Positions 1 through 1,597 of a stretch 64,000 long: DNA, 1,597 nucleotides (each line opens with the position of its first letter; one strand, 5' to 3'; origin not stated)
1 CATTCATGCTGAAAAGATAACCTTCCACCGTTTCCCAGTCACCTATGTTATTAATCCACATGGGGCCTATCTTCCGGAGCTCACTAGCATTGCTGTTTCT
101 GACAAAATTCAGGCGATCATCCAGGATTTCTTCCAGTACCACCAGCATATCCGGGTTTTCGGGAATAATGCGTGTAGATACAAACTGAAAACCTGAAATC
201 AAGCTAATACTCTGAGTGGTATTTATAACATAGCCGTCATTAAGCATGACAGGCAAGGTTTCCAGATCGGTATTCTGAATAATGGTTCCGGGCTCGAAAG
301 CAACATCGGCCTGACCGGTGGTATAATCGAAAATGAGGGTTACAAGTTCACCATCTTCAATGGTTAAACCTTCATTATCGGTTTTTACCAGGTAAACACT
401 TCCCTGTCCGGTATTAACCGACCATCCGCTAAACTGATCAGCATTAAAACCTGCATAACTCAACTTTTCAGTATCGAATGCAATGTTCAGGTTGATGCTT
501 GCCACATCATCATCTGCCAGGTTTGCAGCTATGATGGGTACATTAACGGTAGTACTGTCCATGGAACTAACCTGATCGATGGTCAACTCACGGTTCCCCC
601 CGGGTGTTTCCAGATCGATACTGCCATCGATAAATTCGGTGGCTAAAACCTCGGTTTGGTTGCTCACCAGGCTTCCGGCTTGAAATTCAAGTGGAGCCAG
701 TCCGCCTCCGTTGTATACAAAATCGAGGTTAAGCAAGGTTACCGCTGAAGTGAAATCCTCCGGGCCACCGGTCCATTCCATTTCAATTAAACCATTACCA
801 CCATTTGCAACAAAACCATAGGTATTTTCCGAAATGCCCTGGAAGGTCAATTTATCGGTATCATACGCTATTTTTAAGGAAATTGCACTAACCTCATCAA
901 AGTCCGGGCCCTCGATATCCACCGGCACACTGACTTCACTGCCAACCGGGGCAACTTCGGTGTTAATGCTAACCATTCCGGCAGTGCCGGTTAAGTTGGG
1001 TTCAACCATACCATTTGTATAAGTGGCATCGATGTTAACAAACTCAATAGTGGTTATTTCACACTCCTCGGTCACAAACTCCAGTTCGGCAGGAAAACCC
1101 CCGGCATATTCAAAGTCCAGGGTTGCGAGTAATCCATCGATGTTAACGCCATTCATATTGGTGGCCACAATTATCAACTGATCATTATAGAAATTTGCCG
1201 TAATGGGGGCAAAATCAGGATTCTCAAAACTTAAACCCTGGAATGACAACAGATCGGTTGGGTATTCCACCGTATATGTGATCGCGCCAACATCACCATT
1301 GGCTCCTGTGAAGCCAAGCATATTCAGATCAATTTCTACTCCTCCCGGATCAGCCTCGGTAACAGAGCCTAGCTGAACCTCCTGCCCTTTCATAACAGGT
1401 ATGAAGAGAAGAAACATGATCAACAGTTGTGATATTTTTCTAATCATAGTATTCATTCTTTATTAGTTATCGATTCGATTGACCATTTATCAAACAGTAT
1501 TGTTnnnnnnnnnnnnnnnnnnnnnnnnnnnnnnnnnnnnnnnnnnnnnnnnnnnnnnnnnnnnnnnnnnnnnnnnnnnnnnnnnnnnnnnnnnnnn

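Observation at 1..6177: Cohesin-like and dockerin-like modules on T9SS cargo proteins, next to a dedicated two-component system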

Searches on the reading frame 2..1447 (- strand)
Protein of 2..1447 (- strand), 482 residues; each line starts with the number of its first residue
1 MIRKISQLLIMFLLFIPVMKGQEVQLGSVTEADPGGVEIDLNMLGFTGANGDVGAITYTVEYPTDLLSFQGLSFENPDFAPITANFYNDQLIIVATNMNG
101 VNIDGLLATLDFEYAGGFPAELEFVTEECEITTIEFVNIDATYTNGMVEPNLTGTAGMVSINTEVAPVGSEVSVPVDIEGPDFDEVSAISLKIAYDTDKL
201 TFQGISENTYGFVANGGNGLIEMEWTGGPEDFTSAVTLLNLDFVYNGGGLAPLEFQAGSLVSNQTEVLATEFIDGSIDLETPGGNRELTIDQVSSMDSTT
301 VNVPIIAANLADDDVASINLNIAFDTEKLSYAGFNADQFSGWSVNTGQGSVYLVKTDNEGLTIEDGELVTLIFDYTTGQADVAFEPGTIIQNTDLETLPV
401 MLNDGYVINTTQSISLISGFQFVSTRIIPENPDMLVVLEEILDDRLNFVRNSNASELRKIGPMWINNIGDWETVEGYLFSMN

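Call 6: search_protein_families(library=pfam, proteins=[window:2-1447:-], max_evalue=0.1)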
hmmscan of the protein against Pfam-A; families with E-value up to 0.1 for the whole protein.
seq(482 aa): 2 families
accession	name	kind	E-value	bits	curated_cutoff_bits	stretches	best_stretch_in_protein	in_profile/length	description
PF00963.24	Cohesin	-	1.3e-15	58.3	24.1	2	159-210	3-54/139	Cohesin domain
PF23274.1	DUF7077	-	0.0015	18.8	27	0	270-332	54-114/122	Domain of unknown function (DUF7077)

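Call 9: search_protein_families(library=ncbifam, proteins=[window:2-1447:-], max_evalue=1)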
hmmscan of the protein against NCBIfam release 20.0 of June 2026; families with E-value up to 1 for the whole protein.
seq(482 aa): 0 families

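Call 70: find_related_loci(query=A5, collection=metagenome_contigs, flank=10000)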
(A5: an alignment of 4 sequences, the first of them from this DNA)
Query A5 (390 aa) in metagenome_contigs; peptide patterns used: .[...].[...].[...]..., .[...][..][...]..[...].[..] (x = any residue, [..] = any of these).
234 stretches matched a pattern; 8 encode a relative of the query (tblastn E <= 1e-3); 8 distinct loci.
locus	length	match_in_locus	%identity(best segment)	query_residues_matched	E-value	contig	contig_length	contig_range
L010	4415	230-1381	39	1-386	3e-59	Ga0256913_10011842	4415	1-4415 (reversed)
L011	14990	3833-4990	35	1-386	4e-56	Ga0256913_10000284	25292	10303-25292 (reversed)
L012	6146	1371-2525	37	1-386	3e-55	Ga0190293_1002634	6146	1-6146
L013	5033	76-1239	34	1-386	7e-51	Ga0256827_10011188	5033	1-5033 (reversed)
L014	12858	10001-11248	29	1-386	2e-35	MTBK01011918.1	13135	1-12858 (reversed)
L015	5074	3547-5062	36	1-235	9e-18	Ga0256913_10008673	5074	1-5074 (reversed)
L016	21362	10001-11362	30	3-204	9e-7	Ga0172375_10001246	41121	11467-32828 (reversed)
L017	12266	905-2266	30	3-204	9e-7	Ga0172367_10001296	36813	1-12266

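Call 72: search_protein_families(library=pfam, proteins=[L011:5494-7509:+, L011:8021-10129:+, L016:12633-20375:+, L016:8204-11824:+, L012:1296-3017:+, L011:11502-14990:+, L016:11828-12634:+], max_evalue=0.001)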
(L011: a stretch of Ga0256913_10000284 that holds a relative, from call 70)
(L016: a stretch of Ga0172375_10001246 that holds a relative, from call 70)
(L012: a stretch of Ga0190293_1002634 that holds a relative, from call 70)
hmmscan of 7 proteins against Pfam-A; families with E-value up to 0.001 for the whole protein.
L011:5494-7509:+ (672 aa): 1 family
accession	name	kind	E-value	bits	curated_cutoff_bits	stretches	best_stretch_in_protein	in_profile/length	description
PF18962.6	Por_Secre_tail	-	2.6e-05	24.9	27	1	610-671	8-75/75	Secretion system C-terminal sorting domain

L011:8021-10129:+ (703 aa): 5 families
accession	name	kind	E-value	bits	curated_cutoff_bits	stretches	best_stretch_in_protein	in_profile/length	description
PF18998.6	Flg_new_2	-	2.9e-39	133.4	23.6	3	377-444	2-70/73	Divergent InlB B-repeat domain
PF18962.6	Por_Secre_tail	-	2.3e-09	37.8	27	1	628-700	1-73/75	Secretion system C-terminal sorting domain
PF00963.24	Cohesin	-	2.5e-07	31.4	24.1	0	186-249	14-84/139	Cohesin domain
PF00041.27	fn3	-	3.4e-07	30.8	25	1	523-600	1-74/84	Fibronectin type III domain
PF16656.11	Pur_ac_phosph_N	-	0.00046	21.1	30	0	571-612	57-93/93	Purple acid Phosphatase, N-terminal domain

L016:12633-20375:+ (2581 aa): 7 families
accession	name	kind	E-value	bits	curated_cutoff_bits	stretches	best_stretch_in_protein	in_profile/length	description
PF00963.24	Cohesin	-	3.9e-42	144.2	24.1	6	861-964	3-116/139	Cohesin domain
PF10342.15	Kre9_KNH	-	1.4e-17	64.7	24.6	1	361-432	1-79/94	Kre9/KNH-like N-terminal Ig-like domain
PF21471.3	Reelin_subrepeat-B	-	7.3e-11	42.4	27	0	284-320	52-86/127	Reelin subrepeat B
PF18962.6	Por_Secre_tail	-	1e-06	29.4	27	1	2497-2570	2-72/75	Secretion system C-terminal sorting domain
PF03174.19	CHB_HEX_C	-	2.3e-05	24.7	23.6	0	293-310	36-53/76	Chitobiase/beta-hexosaminidase C-terminal domain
PF13860.13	FlgD_ig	-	5.5e-05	23.5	27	0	2505-2563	12-74/79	FlgD Ig-like domain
PF00041.27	fn3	-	8.6e-05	23.1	25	0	2100-2157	31-83/84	Fibronectin type III domain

L016:8204-11824:+ (1207 aa): 7 families
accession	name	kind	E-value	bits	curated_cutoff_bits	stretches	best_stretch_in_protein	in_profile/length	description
PF00963.24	Cohesin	-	1.7e-16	61.1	24.1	2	601-689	3-100/139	Cohesin domain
PF00041.27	fn3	-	1.2e-11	45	25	2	179-261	2-82/84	Fibronectin type III domain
PF18962.6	Por_Secre_tail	-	1.3e-08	35.4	27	1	1125-1190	2-64/75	Secretion system C-terminal sorting domain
PF00404.24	Dockerin_1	-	1.9e-06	28.4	22.9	1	884-930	8-54/57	Dockerin type I domain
PF01108.23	Tissue_fac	-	2.4e-05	24.6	27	0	158-255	3-106/107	Tissue factor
PF13860.13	FlgD_ig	-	4.7e-05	23.7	27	1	1133-1192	12-77/79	FlgD Ig-like domain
PF07495.19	Y_Y_Y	-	0.00046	20.5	26.6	0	563-584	29-50/65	Y_Y_Y domain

L012:1296-3017:+ (574 aa): 3 families
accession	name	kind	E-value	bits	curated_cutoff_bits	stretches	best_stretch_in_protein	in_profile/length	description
PF00963.24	Cohesin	-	8.6e-15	55.6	24.1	1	288-411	3-138/139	Cohesin domain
PF13620.12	CarboxypepD_reg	-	1.3e-05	25.9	32.3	1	420-475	1-55/82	Carboxypeptidase regulatory-like domain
PF17210.9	SdrD_B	-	0.00013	22.5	29.7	1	441-476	30-66/112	SdrD B-like domain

L011:11502-14990:+ (1163 aa): 1 family
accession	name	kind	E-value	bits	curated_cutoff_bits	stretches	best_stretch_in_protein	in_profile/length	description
PF22352.2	K319L-like_PKD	-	5.7e-42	142.1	27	3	254-305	32-84/84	K319L-like, PKD domain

L016:11828-12634:+ (269 aa): 1 family
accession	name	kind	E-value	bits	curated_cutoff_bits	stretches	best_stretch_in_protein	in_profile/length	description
PF18962.6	Por_Secre_tail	-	1.5e-09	38.5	27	1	183-249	1-63/75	Secretion system C-terminal sorting domain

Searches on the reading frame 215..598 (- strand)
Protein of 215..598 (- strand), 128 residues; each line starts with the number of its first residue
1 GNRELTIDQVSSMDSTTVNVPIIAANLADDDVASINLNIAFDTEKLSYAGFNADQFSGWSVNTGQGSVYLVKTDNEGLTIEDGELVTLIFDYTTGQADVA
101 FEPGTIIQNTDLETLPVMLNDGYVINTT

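Call 14: search_protein_families(library=pfam, proteins=[window:215-598:-], max_evalue=10)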
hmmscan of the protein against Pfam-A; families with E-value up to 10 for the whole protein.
seq(128 aa): 1 family
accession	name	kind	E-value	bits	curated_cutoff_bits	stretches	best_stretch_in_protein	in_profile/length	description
PF00963.24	Cohesin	-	3.6e-07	30.9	24.1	1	4-111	2-124/139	Cohesin domain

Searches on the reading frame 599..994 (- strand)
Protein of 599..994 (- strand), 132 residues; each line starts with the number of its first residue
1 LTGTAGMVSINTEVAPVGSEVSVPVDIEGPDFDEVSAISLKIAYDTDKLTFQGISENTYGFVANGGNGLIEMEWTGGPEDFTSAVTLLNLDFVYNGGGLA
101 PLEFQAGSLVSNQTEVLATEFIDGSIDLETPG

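Call 14: search_protein_families(library=pfam, proteins=[window:599-994:-], max_evalue=10)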
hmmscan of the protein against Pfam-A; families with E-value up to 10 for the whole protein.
seq(132 aa): 1 family
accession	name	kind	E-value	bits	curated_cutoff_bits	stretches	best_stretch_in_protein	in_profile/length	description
PF00963.24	Cohesin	-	3.4e-09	37.5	24.1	1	8-59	3-54/139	Cohesin domain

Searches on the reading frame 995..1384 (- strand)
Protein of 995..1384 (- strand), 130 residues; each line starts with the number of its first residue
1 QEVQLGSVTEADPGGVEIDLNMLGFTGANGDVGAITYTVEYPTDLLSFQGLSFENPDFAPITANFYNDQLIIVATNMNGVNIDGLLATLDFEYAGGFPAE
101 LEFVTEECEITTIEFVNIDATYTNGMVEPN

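Call 14: search_protein_families(library=pfam, proteins=[window:995-1384:-], max_evalue=10)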
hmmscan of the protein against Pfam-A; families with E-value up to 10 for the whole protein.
seq(130 aa): 0 families
